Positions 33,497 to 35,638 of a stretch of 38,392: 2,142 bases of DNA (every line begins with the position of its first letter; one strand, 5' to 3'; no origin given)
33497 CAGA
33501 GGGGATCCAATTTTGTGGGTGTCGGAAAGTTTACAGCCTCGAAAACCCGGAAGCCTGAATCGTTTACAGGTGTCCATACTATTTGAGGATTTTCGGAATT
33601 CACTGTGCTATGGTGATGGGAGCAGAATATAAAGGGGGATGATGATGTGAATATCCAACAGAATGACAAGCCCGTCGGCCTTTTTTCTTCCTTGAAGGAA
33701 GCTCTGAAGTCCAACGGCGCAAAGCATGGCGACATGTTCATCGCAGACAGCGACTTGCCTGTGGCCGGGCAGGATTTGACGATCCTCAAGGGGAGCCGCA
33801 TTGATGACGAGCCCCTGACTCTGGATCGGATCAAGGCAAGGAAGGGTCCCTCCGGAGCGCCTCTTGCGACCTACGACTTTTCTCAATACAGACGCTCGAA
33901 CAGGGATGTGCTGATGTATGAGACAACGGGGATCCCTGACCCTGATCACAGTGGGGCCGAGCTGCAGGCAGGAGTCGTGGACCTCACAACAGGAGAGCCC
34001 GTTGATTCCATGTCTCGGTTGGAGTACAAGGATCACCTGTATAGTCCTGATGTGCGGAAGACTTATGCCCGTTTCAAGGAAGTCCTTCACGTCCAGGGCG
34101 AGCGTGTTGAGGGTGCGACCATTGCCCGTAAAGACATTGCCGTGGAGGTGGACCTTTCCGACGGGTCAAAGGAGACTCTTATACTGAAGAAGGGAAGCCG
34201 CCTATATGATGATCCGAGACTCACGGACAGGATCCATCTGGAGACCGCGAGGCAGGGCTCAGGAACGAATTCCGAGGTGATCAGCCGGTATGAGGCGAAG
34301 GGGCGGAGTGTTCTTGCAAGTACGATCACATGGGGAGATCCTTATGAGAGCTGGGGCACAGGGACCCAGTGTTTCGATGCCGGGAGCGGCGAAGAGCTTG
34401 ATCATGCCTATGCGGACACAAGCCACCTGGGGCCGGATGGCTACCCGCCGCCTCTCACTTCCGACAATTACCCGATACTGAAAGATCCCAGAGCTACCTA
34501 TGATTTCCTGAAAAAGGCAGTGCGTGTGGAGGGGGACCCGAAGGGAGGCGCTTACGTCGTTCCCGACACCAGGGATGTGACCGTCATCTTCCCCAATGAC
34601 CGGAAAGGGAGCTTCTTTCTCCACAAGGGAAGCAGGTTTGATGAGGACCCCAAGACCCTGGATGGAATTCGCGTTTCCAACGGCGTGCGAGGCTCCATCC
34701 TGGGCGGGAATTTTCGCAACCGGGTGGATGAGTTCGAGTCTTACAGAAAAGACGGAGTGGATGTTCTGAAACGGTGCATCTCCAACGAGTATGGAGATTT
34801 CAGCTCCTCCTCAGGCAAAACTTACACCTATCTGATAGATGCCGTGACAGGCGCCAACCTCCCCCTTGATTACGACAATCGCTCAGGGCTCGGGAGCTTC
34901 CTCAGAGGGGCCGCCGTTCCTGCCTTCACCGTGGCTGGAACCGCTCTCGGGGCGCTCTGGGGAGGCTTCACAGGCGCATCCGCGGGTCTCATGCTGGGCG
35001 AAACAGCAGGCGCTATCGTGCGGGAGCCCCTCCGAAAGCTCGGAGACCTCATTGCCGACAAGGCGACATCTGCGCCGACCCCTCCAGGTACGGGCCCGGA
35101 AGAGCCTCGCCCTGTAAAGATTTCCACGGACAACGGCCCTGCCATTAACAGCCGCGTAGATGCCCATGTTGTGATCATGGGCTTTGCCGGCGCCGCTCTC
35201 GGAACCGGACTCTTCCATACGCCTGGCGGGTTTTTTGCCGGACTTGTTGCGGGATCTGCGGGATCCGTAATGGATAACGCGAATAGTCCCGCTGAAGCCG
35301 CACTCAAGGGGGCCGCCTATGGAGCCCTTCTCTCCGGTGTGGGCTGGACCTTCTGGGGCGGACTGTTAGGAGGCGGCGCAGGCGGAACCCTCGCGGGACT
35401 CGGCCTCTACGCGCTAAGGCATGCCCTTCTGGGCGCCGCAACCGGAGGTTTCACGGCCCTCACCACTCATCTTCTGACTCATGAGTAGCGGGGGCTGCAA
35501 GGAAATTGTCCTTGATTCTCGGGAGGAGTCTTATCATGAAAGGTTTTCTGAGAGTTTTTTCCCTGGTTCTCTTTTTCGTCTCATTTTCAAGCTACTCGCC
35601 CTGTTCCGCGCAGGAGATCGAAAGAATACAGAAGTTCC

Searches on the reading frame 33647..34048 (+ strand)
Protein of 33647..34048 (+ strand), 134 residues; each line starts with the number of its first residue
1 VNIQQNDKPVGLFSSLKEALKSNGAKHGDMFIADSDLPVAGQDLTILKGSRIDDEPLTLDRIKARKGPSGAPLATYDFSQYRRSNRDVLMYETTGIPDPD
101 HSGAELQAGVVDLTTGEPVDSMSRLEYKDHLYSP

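Call 63: search_solved_structures(query=A2, max_evalue=10)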
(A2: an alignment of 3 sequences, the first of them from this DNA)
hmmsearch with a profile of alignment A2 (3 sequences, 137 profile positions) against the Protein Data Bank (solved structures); distinct sequences matched with E-value up to 10: 16.
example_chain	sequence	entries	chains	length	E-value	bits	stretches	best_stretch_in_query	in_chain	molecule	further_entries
7myg_A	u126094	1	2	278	0.4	13.8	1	59-111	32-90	Diacylglycerol acyltransferase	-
1dqz_A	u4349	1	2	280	0.41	13.8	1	59-111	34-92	PROTEIN (ANTIGEN 85-C)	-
1dqy_A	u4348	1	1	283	0.41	13.7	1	59-111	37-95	PROTEIN (ANTIGEN 85-C)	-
4qdt_A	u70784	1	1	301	0.48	13.5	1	59-111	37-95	Diacylglycerol acyltransferase/mycolyltransferase Ag85C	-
4qek_A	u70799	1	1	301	0.48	13.5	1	59-111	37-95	Diacylglycerol acyltransferase/mycolyltransferase Ag85C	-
4qdx_A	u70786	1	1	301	0.48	13.5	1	59-111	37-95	Diacylglycerol acyltransferase/mycolyltransferase Ag85C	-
4qdz_A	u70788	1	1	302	0.48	13.5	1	59-111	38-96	Diacylglycerol acyltransferase/mycolyltransferase Ag85C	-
4qdo_A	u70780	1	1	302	0.48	13.5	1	59-111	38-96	Diacylglycerol acyltransferase/mycolyltransferase Ag85C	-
4qdu_A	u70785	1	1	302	0.48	13.5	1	59-111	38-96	Diacylglycerol acyltransferase/mycolyltransferase Ag85C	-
4qe3_A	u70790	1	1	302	0.48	13.5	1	59-111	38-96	Diacylglycerol acyltransferase/mycolyltransferase Ag85C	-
3hrh_A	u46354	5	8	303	0.49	13.5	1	59-111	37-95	Antigen 85-C | Diacylglycerol acyltransferase/mycolyltransferase Ag85C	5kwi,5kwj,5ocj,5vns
1va5_A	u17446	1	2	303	0.49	13.5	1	59-111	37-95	Antigen 85-C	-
4mql_A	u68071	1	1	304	0.49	13.5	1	59-111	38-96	Diacylglycerol acyltransferase/mycolyltransferase Ag85C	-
4mqm_A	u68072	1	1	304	0.49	13.5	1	59-111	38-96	Diacylglycerol acyltransferase/mycolyltransferase Ag85C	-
3p48_A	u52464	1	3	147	0.59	13.3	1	14-54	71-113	Deoxyuridine 5'-triphosphate nucleotidohydrolase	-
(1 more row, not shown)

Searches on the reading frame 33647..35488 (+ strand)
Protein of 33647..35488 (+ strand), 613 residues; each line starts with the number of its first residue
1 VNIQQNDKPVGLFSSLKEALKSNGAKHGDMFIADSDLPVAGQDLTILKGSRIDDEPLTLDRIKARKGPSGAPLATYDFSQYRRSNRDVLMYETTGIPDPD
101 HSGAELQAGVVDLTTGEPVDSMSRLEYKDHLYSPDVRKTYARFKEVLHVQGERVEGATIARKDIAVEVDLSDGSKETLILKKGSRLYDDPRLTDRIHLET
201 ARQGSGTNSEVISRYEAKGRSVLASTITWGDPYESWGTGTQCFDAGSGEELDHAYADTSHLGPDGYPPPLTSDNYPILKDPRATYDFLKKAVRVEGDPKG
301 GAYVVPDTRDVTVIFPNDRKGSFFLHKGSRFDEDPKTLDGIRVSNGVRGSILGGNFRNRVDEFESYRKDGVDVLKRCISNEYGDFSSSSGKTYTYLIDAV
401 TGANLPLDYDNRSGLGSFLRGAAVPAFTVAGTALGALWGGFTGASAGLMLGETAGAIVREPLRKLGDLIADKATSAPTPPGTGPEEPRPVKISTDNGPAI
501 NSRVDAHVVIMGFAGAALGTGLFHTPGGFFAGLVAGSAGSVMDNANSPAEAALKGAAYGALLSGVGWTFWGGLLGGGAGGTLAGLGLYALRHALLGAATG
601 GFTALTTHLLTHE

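Call 3: search_protein_families(library=pfam, proteins=[window:33647-35488:+], max_evalue=0.1)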
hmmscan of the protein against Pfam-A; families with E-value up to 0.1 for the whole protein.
window:33647-35488:+ (613 aa): 0 families

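Call 8: find_homologous_proteins(query=window:33647-35488:+, max_evalue=0.001)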
Query window:33647-35488:+ (613 aa): 1 proteins with E <= 0.001 among 8000 candidates.
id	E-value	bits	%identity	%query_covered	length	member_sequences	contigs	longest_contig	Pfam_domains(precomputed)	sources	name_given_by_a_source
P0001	0.0e+0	1385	100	100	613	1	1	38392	-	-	-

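Call 14: search_protein_families(library=ncbifam, proteins=[window:33647-35488:+], max_evalue=1)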
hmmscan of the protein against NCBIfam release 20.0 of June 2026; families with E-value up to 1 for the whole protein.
window:33647-35488:+ (613 aa): 0 families

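Call 15: search_protein_families(library=padloc, proteins=[window:33647-35488:+], max_evalue=1)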
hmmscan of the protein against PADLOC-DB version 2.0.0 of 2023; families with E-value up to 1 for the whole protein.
window:33647-35488:+ (613 aa): 0 families

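Call 41: search_protein_representatives(protein=window:33647-35488:+)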
Query: 613 residues. Proteins with E-value up to 0.001 (for the whole library): 1; up to 1e-10: 1; up to 1e-30: 1. The best 1 are listed.
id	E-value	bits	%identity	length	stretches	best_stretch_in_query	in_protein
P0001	0.0e+00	1385.1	100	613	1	1-613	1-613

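Call 43: find_encoding_contigs(protein=P0001, flank=10000, max_places=5)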
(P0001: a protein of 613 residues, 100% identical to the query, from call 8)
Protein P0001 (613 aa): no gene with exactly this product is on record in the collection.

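Call 72: find_related_loci(query=window:33647-35488:+, collection=viral_contigs, flank=5000)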
Query window:33647-35488:+ (613 aa) in viral_contigs; peptide patterns used: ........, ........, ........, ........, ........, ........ (x = any residue, [..] = any of these).
4 stretches matched a pattern, but none encodes a relative of the query by tblastn (E <= 1e-3).

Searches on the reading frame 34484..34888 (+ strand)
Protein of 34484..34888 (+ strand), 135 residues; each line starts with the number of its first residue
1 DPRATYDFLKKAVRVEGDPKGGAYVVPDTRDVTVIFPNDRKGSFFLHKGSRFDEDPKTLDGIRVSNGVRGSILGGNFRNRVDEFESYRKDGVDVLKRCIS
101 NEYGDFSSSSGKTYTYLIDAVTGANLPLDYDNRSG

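Call 77: predict_structure(alignment_id=A5)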
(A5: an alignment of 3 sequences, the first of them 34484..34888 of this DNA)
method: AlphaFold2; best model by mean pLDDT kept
length: 135 residues; sequences in the alignment: 3
mean_pLDDT: 80.9   pTM: 0.75
mean pLDDT of the five models: 80.9, 78.4, 77.0, 76.6, 74.5
residues with pLDDT >= 90: 46; 70-90: 62; 50-70: 20; < 50: 7
segments of 3 or more residues with pLDDT < 50: 104-109
pLDDT, mean of each block of 10 residues (from residue 1): 86 92 90 81 89 76 82 64 90 89 47 84 91 63
secondary structure, 60 per line:
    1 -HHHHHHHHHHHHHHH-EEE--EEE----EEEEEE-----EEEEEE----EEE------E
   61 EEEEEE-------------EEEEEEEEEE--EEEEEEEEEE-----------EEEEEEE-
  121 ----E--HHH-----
elements in order: H2-16 E18-20 E23-25 E30-35 E41-46 E51-53 E60-66 E80-89 E92-101 E113-119

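Call 80: fold_search(model_id=the predicted structure, library=pdb)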
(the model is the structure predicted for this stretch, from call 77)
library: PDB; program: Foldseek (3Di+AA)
matches with E <= 10: 353; with E <= 0.001: 0
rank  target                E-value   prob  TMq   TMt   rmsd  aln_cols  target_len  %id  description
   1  4koq                  3.5e-01  0.25  0.29  0.24  14.0       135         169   11  Crystal Structure of WHY3 from Arabidopsis thaliana (released 2013-11-13)
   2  4pn1_B                4.1e-01  0.18  0.26  0.15  14.9       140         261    8  Structure of S. pombe Pct1 RNA triphosphatase in complex with the Spt5 CTD (released 2014-11-12)
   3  4koo_D                4.8e-01  0.10  0.21  0.17  16.9       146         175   12  Crystal Structure of WHY1 from Arabidopsis thaliana (released 2013-11-13)
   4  6yfi_B                5.9e-01  0.41  0.29  0.28   7.5        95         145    8  Bacteriophage EMS014 coat protein (released 2020-09-02)
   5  8j1g_B                6.6e-01  0.08  0.18  0.10  15.8       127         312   12  Structure of amino acid dehydrogenase in complex with NADPH (released 2023-08-16)
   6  2zf3_B                7.4e-01  0.09  0.25  0.21  12.7       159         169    9  Crystal Structure of VioE (released 2008-01-01)
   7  7zh1_A                7.8e-01  0.04  0.13  0.04  16.7       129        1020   14  SARS CoV Spike protein, Closed C3 conformation (released 2023-02-15)
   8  7lbm_k                8.2e-01  0.11  0.24  0.19  13.4       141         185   11  Structure of the human Mediator-bound transcription pre-initiation complex (released 2021-03-24)
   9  2jqy_MODEL_1_A        8.6e-01  0.25  0.32  0.18   9.4       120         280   11  Outer Membrane Protein G (released 2007-10-09)
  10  6yfl_AA               8.6e-01  0.21  0.33  0.32  10.4       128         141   11  Virus-like particle of bacteriophage ESE020 (released 2020-09-02)
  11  8i5a_A                9.1e-01  0.15  0.23  0.06  12.2       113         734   12  N-acetyl-(R)-beta-phenylalanine acylase, 2.75 angstrom resolution (released 2023-03-15)
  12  2gid_A                9.6e-01  0.08  0.20  0.19  10.6       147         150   10  Crystal structures of trypanosoma bruciei MRP1/MRP2 (released 2006-09-05)
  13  4z27_A                1.0e+00  0.30  0.34  0.36   6.5       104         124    9  Crystal structure of apo short hoefavidin (released 2015-08-05)
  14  4z28_B                1.0e+00  0.28  0.35  0.36   6.0       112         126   10  Crystal structure of short hoefavidin biotin complex (released 2015-07-15)
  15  4z28_A                1.1e+00  0.21  0.34  0.35   6.2       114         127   10  Crystal structure of short hoefavidin biotin complex (released 2015-07-15)
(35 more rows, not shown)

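Call 86: fold_search(model_id=the predicted structure, library=viral)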
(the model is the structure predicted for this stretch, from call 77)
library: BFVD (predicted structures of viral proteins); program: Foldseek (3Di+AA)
matches with E <= 10: 540; with E <= 0.001: 0
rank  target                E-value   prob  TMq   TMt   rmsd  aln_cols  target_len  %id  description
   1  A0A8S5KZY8            7.7e-02  0.63  0.26  0.28   6.7        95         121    8  Coat protein [ssRNA phage Zoerhiza.1_6]
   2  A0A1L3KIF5            1.3e-01  0.89  0.37  0.40   8.7       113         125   10  Capsid protein [Hubei levi-like virus 2]
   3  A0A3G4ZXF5            3.2e-01  0.06  0.12  0.10  14.3       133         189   10  Uncharacterized protein [Faunusvirus sp.]
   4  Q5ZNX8                3.6e-01  0.09  0.21  0.07  15.4       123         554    9  Uncharacterized protein [Bracoviriform congregatae]
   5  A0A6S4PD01            3.8e-01  0.15  0.24  0.26  11.0       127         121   11  Cyanophage outer membrane protein-like beta-barrel domain-containing protein [uncultured phage_MedDCM-OCT-S37-C6]
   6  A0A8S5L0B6            4.2e-01  0.69  0.33  0.36   7.0        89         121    2  Coat protein [ssRNA phage SRR5208570_3]
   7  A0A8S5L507            4.2e-01  0.30  0.28  0.29   8.7       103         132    9  Coat protein [ssRNA phage SRR5467091_5]
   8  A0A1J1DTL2            4.4e-01  0.10  0.21  0.09  12.3       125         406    9  (no name in the UniProt tables at hand)
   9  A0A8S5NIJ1            4.7e-01  0.15  0.23  0.07  12.2       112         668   14  Tail fiber protein [Siphoviridae sp. ctfdk3]
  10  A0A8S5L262            4.9e-01  0.38  0.31  0.33   8.9       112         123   12  Coat protein [ssRNA phage SRR7976325_6]
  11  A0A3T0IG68            4.9e-01  0.25  0.33  0.29   8.4       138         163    6  (no name in the UniProt tables at hand)
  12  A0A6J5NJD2            5.8e-01  0.21  0.26  0.30  15.5       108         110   15  Uncharacterized protein [uncultured Caudovirales phage]
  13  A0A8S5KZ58            6.1e-01  0.35  0.29  0.30   7.2        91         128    8  Coat protein [ssRNA phage SRR6960549_3]
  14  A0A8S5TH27            6.1e-01  0.21  0.31  0.19  13.7       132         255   10  Uncharacterized protein [Myoviridae sp. ctIty1]
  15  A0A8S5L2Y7            6.5e-01  0.28  0.27  0.28   6.6        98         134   12  Coat protein [ssRNA phage Zoerhiza.1_24]
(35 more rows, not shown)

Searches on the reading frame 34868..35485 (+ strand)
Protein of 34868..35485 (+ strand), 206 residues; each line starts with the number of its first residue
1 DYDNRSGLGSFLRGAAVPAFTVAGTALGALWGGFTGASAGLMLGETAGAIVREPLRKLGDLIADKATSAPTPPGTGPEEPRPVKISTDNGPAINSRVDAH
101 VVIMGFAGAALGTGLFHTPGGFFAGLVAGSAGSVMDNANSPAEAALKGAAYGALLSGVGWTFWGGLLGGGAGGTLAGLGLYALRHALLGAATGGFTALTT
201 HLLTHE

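Call 12: search_protein_families(library=pfam, proteins=[window:34868-35485:+], max_evalue=10)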
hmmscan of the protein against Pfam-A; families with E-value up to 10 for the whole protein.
seq(206 aa): 0 families

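Call 87: search_dna_similar(query=window:34868-35485:+, collection=plasmids, mode=protein, max_evalue=1, max_rows=15)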
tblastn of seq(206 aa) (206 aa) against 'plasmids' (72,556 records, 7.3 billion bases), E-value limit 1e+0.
No match.

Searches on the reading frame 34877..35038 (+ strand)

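Call 108: search_protein_families(library=pfam, proteins=[window:34877-35038:+], max_evalue=10)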
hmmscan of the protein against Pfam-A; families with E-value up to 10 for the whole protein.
seq(54 aa): 5 families
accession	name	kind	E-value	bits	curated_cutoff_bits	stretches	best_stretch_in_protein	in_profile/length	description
PF21724.2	DUF6861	-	1.3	8.9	28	1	12-48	45-80/194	Family of unknown function (DUF6861)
PF13441.11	Gly-zipper_YMGG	-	1.9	8.7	28.9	1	18-47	3-29/45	YMGG-like Gly-zipper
PF25799.1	prePAAR_I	-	3.2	8.6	25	1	3-43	15-55/57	Class I prePAAR effector Rhs1 motif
PF13488.11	Gly-zipper_Omp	-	6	7.3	25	1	19-47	4-33/46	Glycine zipper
PF13436.11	Gly-zipper_OmpA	-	7.4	6.9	27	0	18-47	8-42/44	Glycine-zipper domain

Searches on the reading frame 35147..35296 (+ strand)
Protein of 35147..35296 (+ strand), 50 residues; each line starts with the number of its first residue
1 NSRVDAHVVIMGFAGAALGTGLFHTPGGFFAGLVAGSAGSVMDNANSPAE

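Call 108: search_protein_families(library=pfam, proteins=[window:35147-35296:+], max_evalue=10)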
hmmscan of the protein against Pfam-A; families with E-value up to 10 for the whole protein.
seq(50 aa): 1 family
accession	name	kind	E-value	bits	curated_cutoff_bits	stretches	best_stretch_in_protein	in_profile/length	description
PF04226.18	Transgly_assoc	-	1.3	9.8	25.3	1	9-41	1-38/49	Transglycosylase associated protein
